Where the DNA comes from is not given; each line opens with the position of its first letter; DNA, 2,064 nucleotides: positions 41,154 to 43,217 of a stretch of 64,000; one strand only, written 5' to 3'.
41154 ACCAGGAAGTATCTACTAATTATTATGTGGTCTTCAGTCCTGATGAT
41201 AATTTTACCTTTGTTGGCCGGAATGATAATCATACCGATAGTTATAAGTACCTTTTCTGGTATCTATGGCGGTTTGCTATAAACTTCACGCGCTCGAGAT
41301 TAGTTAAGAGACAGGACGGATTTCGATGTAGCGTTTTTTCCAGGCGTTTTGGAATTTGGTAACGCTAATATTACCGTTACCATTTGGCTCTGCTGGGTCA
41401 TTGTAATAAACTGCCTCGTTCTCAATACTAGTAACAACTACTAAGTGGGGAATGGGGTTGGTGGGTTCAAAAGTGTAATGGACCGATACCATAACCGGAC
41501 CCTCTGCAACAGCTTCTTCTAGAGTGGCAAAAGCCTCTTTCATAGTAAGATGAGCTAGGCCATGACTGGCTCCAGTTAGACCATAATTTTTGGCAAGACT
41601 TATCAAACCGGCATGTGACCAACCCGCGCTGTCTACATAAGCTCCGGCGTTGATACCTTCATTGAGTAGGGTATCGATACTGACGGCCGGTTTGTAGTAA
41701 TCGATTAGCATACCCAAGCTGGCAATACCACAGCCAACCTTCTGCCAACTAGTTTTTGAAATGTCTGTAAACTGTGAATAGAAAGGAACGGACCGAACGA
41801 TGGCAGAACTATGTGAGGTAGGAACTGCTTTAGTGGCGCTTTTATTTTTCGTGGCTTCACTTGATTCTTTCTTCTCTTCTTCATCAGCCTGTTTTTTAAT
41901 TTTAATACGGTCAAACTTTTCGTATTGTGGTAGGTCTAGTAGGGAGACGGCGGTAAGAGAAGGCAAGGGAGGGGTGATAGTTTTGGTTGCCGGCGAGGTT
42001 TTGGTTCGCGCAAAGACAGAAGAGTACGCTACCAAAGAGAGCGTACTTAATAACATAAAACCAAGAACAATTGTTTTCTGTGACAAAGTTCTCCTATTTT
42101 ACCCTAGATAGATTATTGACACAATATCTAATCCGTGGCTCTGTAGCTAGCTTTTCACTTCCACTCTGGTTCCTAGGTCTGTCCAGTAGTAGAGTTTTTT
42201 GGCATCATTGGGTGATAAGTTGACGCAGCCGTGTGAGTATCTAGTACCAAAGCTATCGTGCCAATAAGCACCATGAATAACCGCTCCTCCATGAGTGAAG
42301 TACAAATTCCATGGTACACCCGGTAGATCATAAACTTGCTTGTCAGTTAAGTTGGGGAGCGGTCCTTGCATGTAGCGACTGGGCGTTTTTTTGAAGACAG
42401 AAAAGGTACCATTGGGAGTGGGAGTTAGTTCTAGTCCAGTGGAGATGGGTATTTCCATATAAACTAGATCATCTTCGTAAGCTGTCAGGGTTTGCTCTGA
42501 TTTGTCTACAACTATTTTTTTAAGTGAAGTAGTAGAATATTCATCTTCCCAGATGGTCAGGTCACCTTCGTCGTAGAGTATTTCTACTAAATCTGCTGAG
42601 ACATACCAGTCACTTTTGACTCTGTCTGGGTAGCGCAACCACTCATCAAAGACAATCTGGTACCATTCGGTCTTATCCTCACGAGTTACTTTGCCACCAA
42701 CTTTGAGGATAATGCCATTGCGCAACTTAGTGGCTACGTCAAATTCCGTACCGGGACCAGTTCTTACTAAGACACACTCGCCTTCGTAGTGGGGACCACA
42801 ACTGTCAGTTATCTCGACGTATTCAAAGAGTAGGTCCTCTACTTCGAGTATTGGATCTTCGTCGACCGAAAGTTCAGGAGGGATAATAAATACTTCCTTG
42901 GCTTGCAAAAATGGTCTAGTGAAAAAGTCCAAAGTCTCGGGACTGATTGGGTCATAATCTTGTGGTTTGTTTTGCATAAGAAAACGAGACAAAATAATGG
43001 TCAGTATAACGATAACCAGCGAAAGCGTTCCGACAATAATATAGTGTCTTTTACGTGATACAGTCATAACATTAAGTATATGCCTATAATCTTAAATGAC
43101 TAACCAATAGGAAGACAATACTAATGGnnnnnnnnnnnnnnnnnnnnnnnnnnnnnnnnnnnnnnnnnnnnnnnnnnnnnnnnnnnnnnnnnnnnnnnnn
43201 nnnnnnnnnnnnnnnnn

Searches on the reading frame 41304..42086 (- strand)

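Call 51: search_protein_families(library=pfam, proteins=[window:41304-42086:-], max_evalue=0.01)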
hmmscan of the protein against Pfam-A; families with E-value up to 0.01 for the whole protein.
window:41304-42086:- (260 aa): 3 families
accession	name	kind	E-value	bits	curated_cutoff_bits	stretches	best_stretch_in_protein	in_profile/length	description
PF13529.12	Peptidase_C39_2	-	6.8e-12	46.6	24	1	99-232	2-143/143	Peptidase_C39 like family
PF03412.21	Peptidase_C39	-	1.3e-09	38.5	22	1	118-257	12-129/133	Peptidase C39 family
PF11814.14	DUF3335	-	0.0027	17.7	25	0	185-238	118-172/206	Peptidase_C39 like family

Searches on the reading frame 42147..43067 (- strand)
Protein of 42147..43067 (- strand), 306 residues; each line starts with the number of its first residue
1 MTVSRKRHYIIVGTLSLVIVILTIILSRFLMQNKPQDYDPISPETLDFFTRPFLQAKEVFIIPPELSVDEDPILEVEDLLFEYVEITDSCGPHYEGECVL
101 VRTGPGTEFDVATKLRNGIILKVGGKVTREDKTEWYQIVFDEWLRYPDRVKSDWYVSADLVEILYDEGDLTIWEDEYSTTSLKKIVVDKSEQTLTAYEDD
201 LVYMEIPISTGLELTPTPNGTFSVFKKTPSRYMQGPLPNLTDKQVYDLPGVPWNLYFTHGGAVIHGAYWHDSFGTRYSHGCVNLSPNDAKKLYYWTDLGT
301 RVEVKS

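Call 51: search_protein_families(library=pfam, proteins=[window:42147-43067:-], max_evalue=0.01)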
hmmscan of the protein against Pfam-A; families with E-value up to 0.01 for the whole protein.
window:42147-43067:- (306 aa): 3 families
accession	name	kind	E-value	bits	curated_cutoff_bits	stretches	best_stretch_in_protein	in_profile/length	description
PF03734.19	YkuD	-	1.9e-24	87.3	23.4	1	184-304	3-146/146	L,D-transpeptidase catalytic domain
PF08239.17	SH3_3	-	0.00017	22.1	27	1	101-139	5-40/54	Bacterial SH3 domain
PF24132.1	DUF7399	-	0.0027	18.6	27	1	148-205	42-98/134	Family of unknown function (DUF7399)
